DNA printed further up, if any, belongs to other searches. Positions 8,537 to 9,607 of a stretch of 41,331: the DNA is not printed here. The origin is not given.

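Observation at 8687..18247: Two hisF-then-FMN-domain gene pairs and a lone hisH interleaved with a split archaeal-type glutamate synthase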

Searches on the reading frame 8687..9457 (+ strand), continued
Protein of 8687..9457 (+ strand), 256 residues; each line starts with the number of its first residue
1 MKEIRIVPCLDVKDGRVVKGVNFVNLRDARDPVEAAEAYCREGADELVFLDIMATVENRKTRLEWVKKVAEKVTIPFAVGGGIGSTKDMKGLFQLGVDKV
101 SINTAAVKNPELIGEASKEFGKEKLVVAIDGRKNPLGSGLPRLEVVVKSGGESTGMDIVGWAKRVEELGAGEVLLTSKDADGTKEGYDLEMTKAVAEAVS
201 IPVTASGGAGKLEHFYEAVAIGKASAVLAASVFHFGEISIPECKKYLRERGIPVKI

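Call 84: search_protein_families(library=ncbifam, proteins=[P0362, P0364, P0365, P0369, P0361, P0484], max_evalue=1e-20)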
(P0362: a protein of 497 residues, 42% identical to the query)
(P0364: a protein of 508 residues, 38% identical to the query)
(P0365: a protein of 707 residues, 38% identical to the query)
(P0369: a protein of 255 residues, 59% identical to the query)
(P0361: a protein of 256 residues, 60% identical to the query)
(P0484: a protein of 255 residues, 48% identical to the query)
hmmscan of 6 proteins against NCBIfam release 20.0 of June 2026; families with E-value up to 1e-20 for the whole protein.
P0362 (497 aa): 11 families
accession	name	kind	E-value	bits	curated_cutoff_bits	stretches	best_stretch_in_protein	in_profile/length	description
TIGR00735.1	hisF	equivalog_domain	1.2e-121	404.8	294.55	2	247-495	4-253/254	imidazole glycerol phosphate synthase subunit HisF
TIGR00007.1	TIGR00007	equivalog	2.6e-111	370.8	228.95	2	3-237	1-231/231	1-(5-phosphoribosyl)-5-[(5-phosphoribosylamino)methylideneamino]imidazole-4-carboxamide isomerase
NF010112.0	PRK13585.1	equivalog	1.5e-108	361.9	243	2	1-242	3-239/241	1-(5-phosphoribosyl)-5-[(5-phosphoribosylamino)methylideneamino]imidazole-4-carboxamide isomerase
TIGR03572.1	WbuZ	equivalog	1.7e-104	348.3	299.7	2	246-476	3-232/232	glycosyl amidation-associated protein WbuZ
NF038364.1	AglZ_HisF2_fam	equivalog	5.4e-90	301.1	310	2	246-477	2-231/248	AglZ/HisF2 family acetamidino modification protein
TIGR01919.1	hisA-trpF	equivalog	8.2e-73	244.9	306.45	2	2-242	4-243/243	bifunctional 1-(5-phosphoribosyl)-5-((5-phosphoribosylamino)methylideneamino)imidazole-4-carboxamide isomerase/phosphoribosylanthranilate is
NF003156.0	PRK04128.1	equivalog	1.1e-68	231.6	285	1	2-242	3-229/231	1-(5-phosphoribosyl)-5-((5-phosphoribosylamino)methylideneamino)imidazole-4-carboxamide isomerase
NF010114.0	PRK13587.1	equivalog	8.2e-48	163.1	305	1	3-229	4-226/234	1-(5-phosphoribosyl)-5-((5-phosphoribosylamino)methylideneamino)imidazole-4-carboxamide isomerase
NF010113.0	PRK13586.1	equivalog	1.9e-46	158.7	238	1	2-232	3-226/232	1-(5-phosphoribosyl)-5-((5-phosphoribosylamino)methylideneamino)imidazole-4-carboxamide isomerase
NF010712.0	PRK14114.1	equivalog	1.2e-43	149.3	327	1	1-232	1-231/241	1-(5-phosphoribosyl)-5-((5-phosphoribosylamino)methylideneamino)imidazole-4-carboxamide isomerase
TIGR00734.1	hisAF_rel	hypoth_equivalog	3.5e-23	82.6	179.85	0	1-232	1-221/221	HisA/HisF family protein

P0364 (508 aa): 11 families
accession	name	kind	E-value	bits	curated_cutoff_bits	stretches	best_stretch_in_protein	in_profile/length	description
TIGR00735.1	hisF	equivalog_domain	3e-122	406.8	294.55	2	245-495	4-254/254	imidazole glycerol phosphate synthase subunit HisF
TIGR00007.1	TIGR00007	equivalog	2e-111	371.2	228.95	2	4-233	1-230/231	1-(5-phosphoribosyl)-5-[(5-phosphoribosylamino)methylideneamino]imidazole-4-carboxamide isomerase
NF010112.0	PRK13585.1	equivalog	5.9e-110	366.5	243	2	4-239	5-239/241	1-(5-phosphoribosyl)-5-[(5-phosphoribosylamino)methylideneamino]imidazole-4-carboxamide isomerase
TIGR03572.1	WbuZ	equivalog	5.1e-102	340.2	299.7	2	245-475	4-232/232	glycosyl amidation-associated protein WbuZ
NF038364.1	AglZ_HisF2_fam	equivalog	1e-88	296.9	310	2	245-478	3-233/248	AglZ/HisF2 family acetamidino modification protein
TIGR01919.1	hisA-trpF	equivalog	1.7e-72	243.9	306.45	1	3-238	4-242/243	bifunctional 1-(5-phosphoribosyl)-5-((5-phosphoribosylamino)methylideneamino)imidazole-4-carboxamide isomerase/phosphoribosylanthranilate is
NF003156.0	PRK04128.1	equivalog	2.3e-61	207.7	285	1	4-237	4-227/231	1-(5-phosphoribosyl)-5-((5-phosphoribosylamino)methylideneamino)imidazole-4-carboxamide isomerase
NF010114.0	PRK13587.1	equivalog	4e-55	187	305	1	4-225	4-225/234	1-(5-phosphoribosyl)-5-((5-phosphoribosylamino)methylideneamino)imidazole-4-carboxamide isomerase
NF010113.0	PRK13586.1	equivalog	1.8e-45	155.4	238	1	1-229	1-226/232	1-(5-phosphoribosyl)-5-((5-phosphoribosylamino)methylideneamino)imidazole-4-carboxamide isomerase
NF010712.0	PRK14114.1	equivalog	3.9e-45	154.2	327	1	3-230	2-232/241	1-(5-phosphoribosyl)-5-((5-phosphoribosylamino)methylideneamino)imidazole-4-carboxamide isomerase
TIGR00734.1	hisAF_rel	hypoth_equivalog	8.6e-24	84.6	179.85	0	4-228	3-220/221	HisA/HisF family protein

P0365 (707 aa): 13 families
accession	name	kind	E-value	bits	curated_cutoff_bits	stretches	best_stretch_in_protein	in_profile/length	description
TIGR00735.1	hisF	equivalog_domain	1.3e-130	434.1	294.55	2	458-706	2-254/254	imidazole glycerol phosphate synthase subunit HisF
TIGR03572.1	WbuZ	equivalog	3.3e-114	380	299.7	2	458-686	2-232/232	glycosyl amidation-associated protein WbuZ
TIGR00007.1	TIGR00007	equivalog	1.4e-112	374.9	228.95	2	215-443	1-230/231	1-(5-phosphoribosyl)-5-[(5-phosphoribosylamino)methylideneamino]imidazole-4-carboxamide isomerase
NF010112.0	PRK13585.1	equivalog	1.1e-105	352.6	243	2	212-447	2-237/241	1-(5-phosphoribosyl)-5-[(5-phosphoribosylamino)methylideneamino]imidazole-4-carboxamide isomerase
NF038364.1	AglZ_HisF2_fam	equivalog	1e-97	326.4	310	2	458-692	1-236/248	AglZ/HisF2 family acetamidino modification protein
TIGR01919.1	hisA-trpF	equivalog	7.4e-69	232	306.45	2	213-447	3-241/243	bifunctional 1-(5-phosphoribosyl)-5-((5-phosphoribosylamino)methylideneamino)imidazole-4-carboxamide isomerase/phosphoribosylanthranilate is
NF003156.0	PRK04128.1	equivalog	8.1e-64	215.7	285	1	213-444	2-224/231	1-(5-phosphoribosyl)-5-((5-phosphoribosylamino)methylideneamino)imidazole-4-carboxamide isomerase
TIGR01855.1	IMP_synth_hisH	equivalog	1.2e-59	201.4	105.4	1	2-199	1-197/198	imidazole glycerol phosphate synthase subunit HisH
NF010114.0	PRK13587.1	equivalog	6.2e-55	186.4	305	1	214-435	3-225/234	1-(5-phosphoribosyl)-5-((5-phosphoribosylamino)methylideneamino)imidazole-4-carboxamide isomerase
NF010113.0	PRK13586.1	equivalog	1.4e-44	152.5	238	1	214-440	3-227/232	1-(5-phosphoribosyl)-5-((5-phosphoribosylamino)methylideneamino)imidazole-4-carboxamide isomerase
NF010608.0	PRK14004.1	equivalog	2.4e-40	138.5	216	1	1-199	1-208/210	imidazole glycerol phosphate synthase subunit HisH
NF010712.0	PRK14114.1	equivalog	2.4e-39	135.3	327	1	216-442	4-234/241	1-(5-phosphoribosyl)-5-((5-phosphoribosylamino)methylideneamino)imidazole-4-carboxamide isomerase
TIGR00734.1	hisAF_rel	hypoth_equivalog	1.7e-24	86.9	179.85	0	214-439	2-221/221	HisA/HisF family protein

P0369 (255 aa): 6 families
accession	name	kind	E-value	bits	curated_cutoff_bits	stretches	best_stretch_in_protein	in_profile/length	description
TIGR00735.1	hisF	equivalog_domain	2.7e-103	344.7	294.55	1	5-254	4-254/254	imidazole glycerol phosphate synthase subunit HisF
TIGR03572.1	WbuZ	equivalog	1.7e-75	253.3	299.7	1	5-234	4-232/232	glycosyl amidation-associated protein WbuZ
NF038364.1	AglZ_HisF2_fam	equivalog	2.9e-63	213.6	310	1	5-237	3-233/248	AglZ/HisF2 family acetamidino modification protein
NF010112.0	PRK13585.1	equivalog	1.4e-46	159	243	1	6-246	4-238/241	1-(5-phosphoribosyl)-5-[(5-phosphoribosylamino)methylideneamino]imidazole-4-carboxamide isomerase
TIGR00007.1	TIGR00007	equivalog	7.1e-39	133.8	228.95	1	7-236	1-225/231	1-(5-phosphoribosyl)-5-[(5-phosphoribosylamino)methylideneamino]imidazole-4-carboxamide isomerase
TIGR01919.1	hisA-trpF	equivalog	3.2e-24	85.8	306.45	1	7-243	5-239/243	bifunctional 1-(5-phosphoribosyl)-5-((5-phosphoribosylamino)methylideneamino)imidazole-4-carboxamide isomerase/phosphoribosylanthranilate is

P0361 (256 aa): 6 families
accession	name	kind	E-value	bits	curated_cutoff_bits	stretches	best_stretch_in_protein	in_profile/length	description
TIGR00735.1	hisF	equivalog_domain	2.4e-88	295.7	294.55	1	4-255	4-253/254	imidazole glycerol phosphate synthase subunit HisF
TIGR03572.1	WbuZ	equivalog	4.4e-67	225.8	299.7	1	1-236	1-232/232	glycosyl amidation-associated protein WbuZ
NF038364.1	AglZ_HisF2_fam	equivalog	5.3e-58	196.3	310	1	4-238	3-232/248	AglZ/HisF2 family acetamidino modification protein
NF010112.0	PRK13585.1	equivalog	4e-41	141.2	243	1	5-239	4-230/241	1-(5-phosphoribosyl)-5-[(5-phosphoribosylamino)methylideneamino]imidazole-4-carboxamide isomerase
TIGR00007.1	TIGR00007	equivalog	1.9e-37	129.1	228.95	1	6-238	1-226/231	1-(5-phosphoribosyl)-5-[(5-phosphoribosylamino)methylideneamino]imidazole-4-carboxamide isomerase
TIGR01919.1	hisA-trpF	equivalog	3.7e-21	75.8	306.45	1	5-220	4-212/243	bifunctional 1-(5-phosphoribosyl)-5-((5-phosphoribosylamino)methylideneamino)imidazole-4-carboxamide isomerase/phosphoribosylanthranilate is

P0484 (255 aa): 6 families
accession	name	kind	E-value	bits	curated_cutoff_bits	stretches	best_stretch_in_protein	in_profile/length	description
TIGR00735.1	hisF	equivalog_domain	8.8e-86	287.3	294.55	1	6-254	3-254/254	imidazole glycerol phosphate synthase subunit HisF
TIGR03572.1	WbuZ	equivalog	7.9e-69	231.6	299.7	1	7-234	4-232/232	glycosyl amidation-associated protein WbuZ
NF038364.1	AglZ_HisF2_fam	equivalog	3.7e-60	203.4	310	1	7-234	3-230/248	AglZ/HisF2 family acetamidino modification protein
NF010112.0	PRK13585.1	equivalog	6e-38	130.8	243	1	8-239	4-231/241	1-(5-phosphoribosyl)-5-[(5-phosphoribosylamino)methylideneamino]imidazole-4-carboxamide isomerase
TIGR00007.1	TIGR00007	equivalog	4.6e-34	118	228.95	1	9-218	1-209/231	1-(5-phosphoribosyl)-5-[(5-phosphoribosylamino)methylideneamino]imidazole-4-carboxamide isomerase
TIGR01919.1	hisA-trpF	equivalog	3.6e-27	95.5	306.45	1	9-216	5-211/243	bifunctional 1-(5-phosphoribosyl)-5-((5-phosphoribosylamino)methylideneamino)imidazole-4-carboxamide isomerase/phosphoribosylanthranilate is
